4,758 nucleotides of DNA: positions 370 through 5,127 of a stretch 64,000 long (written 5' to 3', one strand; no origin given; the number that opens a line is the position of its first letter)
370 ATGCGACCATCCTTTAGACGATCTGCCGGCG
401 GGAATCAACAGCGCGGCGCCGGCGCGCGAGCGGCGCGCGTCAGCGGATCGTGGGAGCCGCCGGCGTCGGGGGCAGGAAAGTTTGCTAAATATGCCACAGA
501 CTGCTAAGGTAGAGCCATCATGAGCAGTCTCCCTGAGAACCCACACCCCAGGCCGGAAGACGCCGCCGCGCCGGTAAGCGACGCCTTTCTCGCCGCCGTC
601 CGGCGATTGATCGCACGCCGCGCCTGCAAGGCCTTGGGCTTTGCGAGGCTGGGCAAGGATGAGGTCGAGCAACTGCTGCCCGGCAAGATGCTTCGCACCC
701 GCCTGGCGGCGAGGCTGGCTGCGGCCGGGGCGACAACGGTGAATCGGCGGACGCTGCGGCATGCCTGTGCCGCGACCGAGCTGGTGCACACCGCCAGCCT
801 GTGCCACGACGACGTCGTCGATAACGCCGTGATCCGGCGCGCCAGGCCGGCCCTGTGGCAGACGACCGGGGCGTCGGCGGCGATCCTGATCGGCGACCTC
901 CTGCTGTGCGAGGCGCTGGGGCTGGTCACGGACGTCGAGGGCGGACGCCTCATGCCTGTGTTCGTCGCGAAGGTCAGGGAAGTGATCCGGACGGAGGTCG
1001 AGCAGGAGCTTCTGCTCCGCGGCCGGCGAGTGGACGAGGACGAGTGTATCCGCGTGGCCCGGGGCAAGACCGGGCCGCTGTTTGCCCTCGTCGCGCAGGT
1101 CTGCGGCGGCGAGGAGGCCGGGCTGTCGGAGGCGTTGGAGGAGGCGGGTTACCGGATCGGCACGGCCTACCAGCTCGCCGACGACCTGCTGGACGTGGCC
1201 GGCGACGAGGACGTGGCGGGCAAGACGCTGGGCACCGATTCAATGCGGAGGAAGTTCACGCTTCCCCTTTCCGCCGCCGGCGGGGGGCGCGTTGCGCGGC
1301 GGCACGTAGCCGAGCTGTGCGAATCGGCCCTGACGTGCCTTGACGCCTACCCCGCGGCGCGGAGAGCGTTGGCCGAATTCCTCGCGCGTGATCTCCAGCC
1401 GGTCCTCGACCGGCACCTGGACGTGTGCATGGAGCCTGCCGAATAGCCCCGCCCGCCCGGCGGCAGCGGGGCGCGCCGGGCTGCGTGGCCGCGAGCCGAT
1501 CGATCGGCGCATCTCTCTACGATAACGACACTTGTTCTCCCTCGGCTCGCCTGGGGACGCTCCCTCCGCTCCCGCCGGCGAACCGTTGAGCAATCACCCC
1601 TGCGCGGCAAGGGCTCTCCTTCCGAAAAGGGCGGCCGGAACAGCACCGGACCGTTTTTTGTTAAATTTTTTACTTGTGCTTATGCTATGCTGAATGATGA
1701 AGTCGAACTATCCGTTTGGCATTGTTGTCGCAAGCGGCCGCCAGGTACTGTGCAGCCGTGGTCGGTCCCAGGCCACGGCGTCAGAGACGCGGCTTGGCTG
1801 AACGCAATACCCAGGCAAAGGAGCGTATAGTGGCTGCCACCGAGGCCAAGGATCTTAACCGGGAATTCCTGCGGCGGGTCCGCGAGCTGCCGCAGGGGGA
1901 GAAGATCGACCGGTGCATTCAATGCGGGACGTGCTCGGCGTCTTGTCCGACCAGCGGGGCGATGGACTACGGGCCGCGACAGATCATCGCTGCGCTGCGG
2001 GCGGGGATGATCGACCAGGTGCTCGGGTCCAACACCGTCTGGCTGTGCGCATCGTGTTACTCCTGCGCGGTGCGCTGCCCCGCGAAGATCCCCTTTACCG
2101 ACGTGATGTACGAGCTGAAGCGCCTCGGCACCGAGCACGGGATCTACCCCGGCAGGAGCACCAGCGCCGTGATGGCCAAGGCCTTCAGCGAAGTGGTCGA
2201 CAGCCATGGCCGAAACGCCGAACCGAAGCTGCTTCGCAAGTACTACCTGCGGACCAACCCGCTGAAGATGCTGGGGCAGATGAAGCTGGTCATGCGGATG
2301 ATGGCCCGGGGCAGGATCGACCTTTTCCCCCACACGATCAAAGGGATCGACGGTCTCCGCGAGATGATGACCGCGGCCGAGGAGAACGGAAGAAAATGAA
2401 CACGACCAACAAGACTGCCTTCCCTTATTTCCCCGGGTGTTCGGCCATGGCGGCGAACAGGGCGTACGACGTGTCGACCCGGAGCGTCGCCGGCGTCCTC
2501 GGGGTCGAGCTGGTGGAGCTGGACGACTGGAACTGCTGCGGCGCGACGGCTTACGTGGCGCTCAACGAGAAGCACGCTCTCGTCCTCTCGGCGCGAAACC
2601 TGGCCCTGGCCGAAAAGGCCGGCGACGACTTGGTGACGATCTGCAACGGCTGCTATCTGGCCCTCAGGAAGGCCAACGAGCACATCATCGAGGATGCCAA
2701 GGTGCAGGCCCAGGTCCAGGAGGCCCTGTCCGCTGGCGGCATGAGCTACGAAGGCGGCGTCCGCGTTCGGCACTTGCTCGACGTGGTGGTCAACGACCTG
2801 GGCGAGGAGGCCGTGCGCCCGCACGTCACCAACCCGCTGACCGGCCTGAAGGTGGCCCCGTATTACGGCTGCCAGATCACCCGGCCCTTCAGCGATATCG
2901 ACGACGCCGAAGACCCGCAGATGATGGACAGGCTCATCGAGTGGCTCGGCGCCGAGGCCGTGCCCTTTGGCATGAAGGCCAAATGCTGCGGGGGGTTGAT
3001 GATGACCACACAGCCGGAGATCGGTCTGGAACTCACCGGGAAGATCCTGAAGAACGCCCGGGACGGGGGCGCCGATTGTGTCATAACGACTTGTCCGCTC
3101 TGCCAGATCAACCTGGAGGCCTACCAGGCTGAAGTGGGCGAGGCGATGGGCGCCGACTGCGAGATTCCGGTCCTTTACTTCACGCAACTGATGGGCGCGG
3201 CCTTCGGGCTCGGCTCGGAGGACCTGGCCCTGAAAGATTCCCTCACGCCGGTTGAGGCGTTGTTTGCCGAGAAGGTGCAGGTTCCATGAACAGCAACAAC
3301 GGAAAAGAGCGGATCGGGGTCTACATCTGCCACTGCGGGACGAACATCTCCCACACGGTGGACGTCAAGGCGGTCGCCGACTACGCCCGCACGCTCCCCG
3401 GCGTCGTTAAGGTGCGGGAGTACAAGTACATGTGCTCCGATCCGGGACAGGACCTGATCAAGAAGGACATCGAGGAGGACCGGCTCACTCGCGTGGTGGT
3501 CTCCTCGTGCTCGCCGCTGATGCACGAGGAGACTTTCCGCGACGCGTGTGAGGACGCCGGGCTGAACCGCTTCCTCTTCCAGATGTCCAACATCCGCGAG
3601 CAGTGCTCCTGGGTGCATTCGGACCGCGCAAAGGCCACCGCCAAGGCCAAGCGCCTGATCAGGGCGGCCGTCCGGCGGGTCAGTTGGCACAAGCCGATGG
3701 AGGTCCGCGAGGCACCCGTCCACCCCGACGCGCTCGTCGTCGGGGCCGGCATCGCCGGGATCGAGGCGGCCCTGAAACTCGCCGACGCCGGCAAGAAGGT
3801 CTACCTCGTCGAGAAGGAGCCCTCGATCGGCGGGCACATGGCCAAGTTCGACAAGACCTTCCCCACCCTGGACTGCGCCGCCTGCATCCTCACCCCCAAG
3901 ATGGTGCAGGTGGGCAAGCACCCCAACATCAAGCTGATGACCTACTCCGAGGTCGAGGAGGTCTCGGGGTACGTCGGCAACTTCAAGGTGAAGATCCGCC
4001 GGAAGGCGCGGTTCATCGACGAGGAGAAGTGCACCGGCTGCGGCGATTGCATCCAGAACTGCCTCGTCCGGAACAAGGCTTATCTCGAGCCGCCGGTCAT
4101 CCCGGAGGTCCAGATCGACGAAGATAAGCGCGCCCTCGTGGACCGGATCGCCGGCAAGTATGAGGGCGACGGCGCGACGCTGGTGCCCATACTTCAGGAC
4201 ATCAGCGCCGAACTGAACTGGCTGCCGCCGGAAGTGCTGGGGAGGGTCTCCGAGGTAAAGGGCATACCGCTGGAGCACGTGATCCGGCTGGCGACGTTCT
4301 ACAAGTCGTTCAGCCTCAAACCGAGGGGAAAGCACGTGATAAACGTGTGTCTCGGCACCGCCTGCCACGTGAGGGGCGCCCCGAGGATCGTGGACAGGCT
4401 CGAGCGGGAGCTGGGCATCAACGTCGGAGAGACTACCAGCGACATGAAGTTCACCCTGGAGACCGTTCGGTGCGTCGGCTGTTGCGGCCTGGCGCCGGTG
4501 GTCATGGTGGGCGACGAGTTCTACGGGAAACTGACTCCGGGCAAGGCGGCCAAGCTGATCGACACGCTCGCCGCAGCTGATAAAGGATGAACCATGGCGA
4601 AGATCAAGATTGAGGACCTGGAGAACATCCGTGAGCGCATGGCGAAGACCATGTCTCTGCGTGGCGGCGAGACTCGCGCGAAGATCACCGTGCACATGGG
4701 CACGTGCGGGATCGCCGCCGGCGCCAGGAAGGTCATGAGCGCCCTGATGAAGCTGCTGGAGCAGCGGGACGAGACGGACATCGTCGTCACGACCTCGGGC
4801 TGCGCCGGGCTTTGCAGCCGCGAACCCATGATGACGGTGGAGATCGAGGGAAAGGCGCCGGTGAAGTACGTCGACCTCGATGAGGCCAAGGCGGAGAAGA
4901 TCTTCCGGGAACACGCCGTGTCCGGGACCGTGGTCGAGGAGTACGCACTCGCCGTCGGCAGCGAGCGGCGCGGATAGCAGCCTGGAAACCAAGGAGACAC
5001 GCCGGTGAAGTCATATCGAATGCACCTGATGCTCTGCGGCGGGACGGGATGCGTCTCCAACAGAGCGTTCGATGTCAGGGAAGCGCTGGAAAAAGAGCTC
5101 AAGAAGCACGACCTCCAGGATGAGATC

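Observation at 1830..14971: One co-directional operon links HdrCB, NuoE/HndB/NuoF and a group-3 [NiFe] hydrogenase with MvhD: a predicted H2 / NAD(P)H / disulfide electron-bifurcating supercomplex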

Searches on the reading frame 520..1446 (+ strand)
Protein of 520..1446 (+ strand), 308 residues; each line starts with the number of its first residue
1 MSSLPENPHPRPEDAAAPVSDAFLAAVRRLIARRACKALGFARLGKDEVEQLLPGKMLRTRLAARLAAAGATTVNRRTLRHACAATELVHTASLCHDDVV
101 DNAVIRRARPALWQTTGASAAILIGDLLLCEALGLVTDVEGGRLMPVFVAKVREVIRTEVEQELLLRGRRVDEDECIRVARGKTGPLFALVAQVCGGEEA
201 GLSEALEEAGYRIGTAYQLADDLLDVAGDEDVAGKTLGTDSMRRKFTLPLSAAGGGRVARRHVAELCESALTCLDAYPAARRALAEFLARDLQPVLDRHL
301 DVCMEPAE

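Call 34: search_protein_families(library=pfam, proteins=[window:520-1446:+], max_evalue=0.0001)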
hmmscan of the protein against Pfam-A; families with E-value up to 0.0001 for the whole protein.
window:520-1446:+ (308 aa): 1 family
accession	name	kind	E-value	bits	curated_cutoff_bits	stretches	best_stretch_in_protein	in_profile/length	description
PF00348.22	polyprenyl_synt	-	3.1e-39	135.2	27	1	53-253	12-218/251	Polyprenyl synthetase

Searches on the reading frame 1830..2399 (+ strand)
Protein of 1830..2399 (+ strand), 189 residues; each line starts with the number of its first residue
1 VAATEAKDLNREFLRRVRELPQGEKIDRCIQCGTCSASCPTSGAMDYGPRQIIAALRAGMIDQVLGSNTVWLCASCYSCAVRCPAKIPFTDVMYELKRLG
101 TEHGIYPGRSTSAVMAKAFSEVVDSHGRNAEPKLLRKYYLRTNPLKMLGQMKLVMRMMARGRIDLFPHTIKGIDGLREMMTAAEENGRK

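Call 4: search_protein_families(library=pfam, proteins=[window:1830-2399:+], max_evalue=0.01)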
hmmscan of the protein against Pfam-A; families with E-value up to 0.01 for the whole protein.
window:1830-2399:+ (189 aa): 11 families
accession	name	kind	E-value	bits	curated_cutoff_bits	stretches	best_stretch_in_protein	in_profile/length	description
PF13183.11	Fer4_8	-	3.6e-12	47.1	27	1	26-87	2-68/68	4Fe-4S dicluster domain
PF13534.11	Fer4_17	-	1.3e-10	42.1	22.2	1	28-87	1-60/61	4Fe-4S dicluster domain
PF13187.11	Fer4_9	-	3.6e-09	37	27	1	28-86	1-50/52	4Fe-4S dicluster domain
PF12838.12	Fer4_7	-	8.5e-07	29.8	27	1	28-87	1-52/52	4Fe-4S dicluster domain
PF13237.11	Fer4_10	-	4e-06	27.1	25.5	1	27-84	7-53/53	4Fe-4S dicluster domain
PF17179.9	Fer4_22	-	8.7e-06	27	27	0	28-42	1-15/95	4Fe-4S dicluster domain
PF00037.32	Fer4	-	0.00029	21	21.1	1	27-41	6-20/24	4Fe-4S binding domain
PF12797.12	Fer4_2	-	0.00034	20.8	24.5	1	27-41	8-22/22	4Fe-4S binding domain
PF12837.12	Fer4_6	-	0.00045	20.5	25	1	27-44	7-23/24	4Fe-4S binding domain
PF13484.11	Fer4_16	-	0.0005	21.2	30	0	28-45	1-17/66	4Fe-4S double cluster binding domain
PF12800.12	Fer4_4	-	0.001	19.7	24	1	27-41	2-16/17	4Fe-4S binding domain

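Call 24: search_protein_families(library=ncbifam, proteins=[window:1830-2399:+], max_evalue=0.00001)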
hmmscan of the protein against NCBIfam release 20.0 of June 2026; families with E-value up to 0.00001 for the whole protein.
window:1830-2399:+ (189 aa): 14 families
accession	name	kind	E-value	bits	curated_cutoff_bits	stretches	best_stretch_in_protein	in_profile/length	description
TIGR03290.1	CoB_CoM_SS_C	equivalog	3.9e-23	82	160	1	27-107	2-82/144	CoB--CoM heterodisulfide reductase subunit C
NF041779.1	hetero_SS_HdrC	equivalog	3.5e-20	72.3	350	1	20-105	24-108/198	ferredoxin:CoB-CoM heterodisulfide reductase subunit HdrC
NF038018.1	qmoC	equivalog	3e-16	59.9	300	1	12-101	4-92/360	quinone-interacting membrane-bound oxidoreductase complex subunit QmoC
NF041890.1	hdrC_Methbact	equivalog_domain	1.2e-15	57.6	270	1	6-105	9-106/192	ferredoxin:CoB-CoM heterodisulfide reductase subunit HdrC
NF042952.1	MFR_FeS_SdhB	equivalog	2.7e-12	46.3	600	1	28-185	147-316/320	8-methylmenaquinol:fumarate reductase iron-sulfur subunit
NF004616.0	PRK05950.1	subfamily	1.4e-09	37.4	228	1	5-99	125-232/238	succinate dehydrogenase iron-sulfur subunit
TIGR01945.1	rnfC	subfamily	1.2e-08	33.9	245.95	1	18-93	355-424/435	RnfABCDGE type electron transport complex subunit C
TIGR00384.1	dhsB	subfamily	1.8e-08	34.1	88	1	5-92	118-217/222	succinate dehydrogenase and fumarate reductase iron-sulfur protein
NF008369.0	PRK11168.1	equivalog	1.9e-08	33.6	278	1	24-95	8-82/401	anaerobic glycerol-3-phosphate dehydrogenase subunit C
NF009226.0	PRK12576.1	equivalog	2.3e-07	30.4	344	1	26-168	153-300/317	succinate dehydrogenase/fumarate reductase iron-sulfur subunit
NF003454.1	PRK05035.1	equivalog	4.4e-07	28.8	345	1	16-91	356-426/556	electron transport complex subunit RsxC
NF009227.0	PRK12577.1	equivalog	6.2e-07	28.4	349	1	10-186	135-325/330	succinate dehydrogenase/fumarate reductase iron-sulfur subunit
TIGR00273.1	TIGR00273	equivalog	8.3e-07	28.2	444.8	1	28-118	294-390/432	LutB/LldF family L-lactate oxidation iron-sulfur protein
NF045670.1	quin_L_LdhH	equivalog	3.3e-06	25.7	800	1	21-105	298-389/706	L-lactate dehydrogenase (quinone) large subunit LdhH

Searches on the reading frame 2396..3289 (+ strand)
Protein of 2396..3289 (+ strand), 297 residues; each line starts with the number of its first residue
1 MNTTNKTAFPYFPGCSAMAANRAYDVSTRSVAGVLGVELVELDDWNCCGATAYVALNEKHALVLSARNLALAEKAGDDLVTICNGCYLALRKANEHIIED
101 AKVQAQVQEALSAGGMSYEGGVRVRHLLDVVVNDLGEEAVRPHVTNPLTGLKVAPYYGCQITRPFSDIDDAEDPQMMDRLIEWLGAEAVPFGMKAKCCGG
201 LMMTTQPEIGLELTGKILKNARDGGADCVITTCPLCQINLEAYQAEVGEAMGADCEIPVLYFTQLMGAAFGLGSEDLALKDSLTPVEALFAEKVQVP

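Call 4: search_protein_families(library=pfam, proteins=[window:2396-3289:+], max_evalue=0.01)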
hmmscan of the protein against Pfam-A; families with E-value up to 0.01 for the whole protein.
window:2396-3289:+ (297 aa): 1 family
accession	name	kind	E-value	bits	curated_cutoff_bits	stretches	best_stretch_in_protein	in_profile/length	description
PF02754.22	CCG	-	1.5e-30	105.6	20.6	2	11-91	3-85/85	Cysteine-rich domain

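Call 24: search_protein_families(library=ncbifam, proteins=[window:2396-3289:+], max_evalue=0.00001)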
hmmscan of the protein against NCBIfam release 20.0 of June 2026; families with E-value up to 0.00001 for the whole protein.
window:2396-3289:+ (297 aa): 6 families
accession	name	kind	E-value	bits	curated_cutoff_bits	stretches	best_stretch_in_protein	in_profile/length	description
TIGR03288.1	CoB_CoM_SS_B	equivalog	1.3e-64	218.2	345.15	1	9-286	2-283/290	CoB--CoM heterodisulfide reductase subunit B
NF042965.1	MFR_anch_SdhE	equivalog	1.4e-59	202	500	1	8-281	2-273/282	8-methylmenaquinol:fumarate reductase membrane anchor subunit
NF041780.1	hetero_SS_HdrB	equivalog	7e-24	84.7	450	1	25-275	22-286/304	ferredoxin:CoB-CoM heterodisulfide reductase subunit HdrB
NF045670.1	quin_L_LdhH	equivalog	3.4e-14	52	800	1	6-241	466-686/706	L-lactate dehydrogenase (quinone) large subunit LdhH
NF004898.0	PRK06259.1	equivalog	2.2e-10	39.8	385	1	5-244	260-467/488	fumarate reductase (CoM/CoB) subunit TfrB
NF008369.0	PRK11168.1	equivalog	1.8e-06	27.1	278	0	6-111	166-275/401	anaerobic glycerol-3-phosphate dehydrogenase subunit C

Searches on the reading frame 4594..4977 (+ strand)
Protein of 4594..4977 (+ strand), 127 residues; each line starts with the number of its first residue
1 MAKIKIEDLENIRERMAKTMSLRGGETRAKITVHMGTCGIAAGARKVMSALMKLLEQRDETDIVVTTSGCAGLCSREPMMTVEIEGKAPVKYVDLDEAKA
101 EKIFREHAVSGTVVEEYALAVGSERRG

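Call 4: search_protein_families(library=pfam, proteins=[window:4594-4977:+], max_evalue=0.01)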
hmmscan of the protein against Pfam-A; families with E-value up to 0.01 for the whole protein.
window:4594-4977:+ (127 aa): 1 family
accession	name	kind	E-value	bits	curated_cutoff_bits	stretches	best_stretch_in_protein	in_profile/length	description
PF01257.25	2Fe-2S_thioredx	-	4.1e-05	23.9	24.8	1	28-105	65-142/145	Thioredoxin-like [2Fe-2S] ferredoxin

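Call 24: search_protein_families(library=ncbifam, proteins=[window:4594-4977:+], max_evalue=0.00001)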
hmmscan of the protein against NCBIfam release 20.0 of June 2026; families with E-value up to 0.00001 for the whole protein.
window:4594-4977:+ (127 aa): 1 family
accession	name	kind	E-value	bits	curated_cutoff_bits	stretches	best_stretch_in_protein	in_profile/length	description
NF041612.1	fdxn_Clost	equivalog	1.6e-08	35.1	150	1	41-116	26-99/102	2Fe-2S ferredoxin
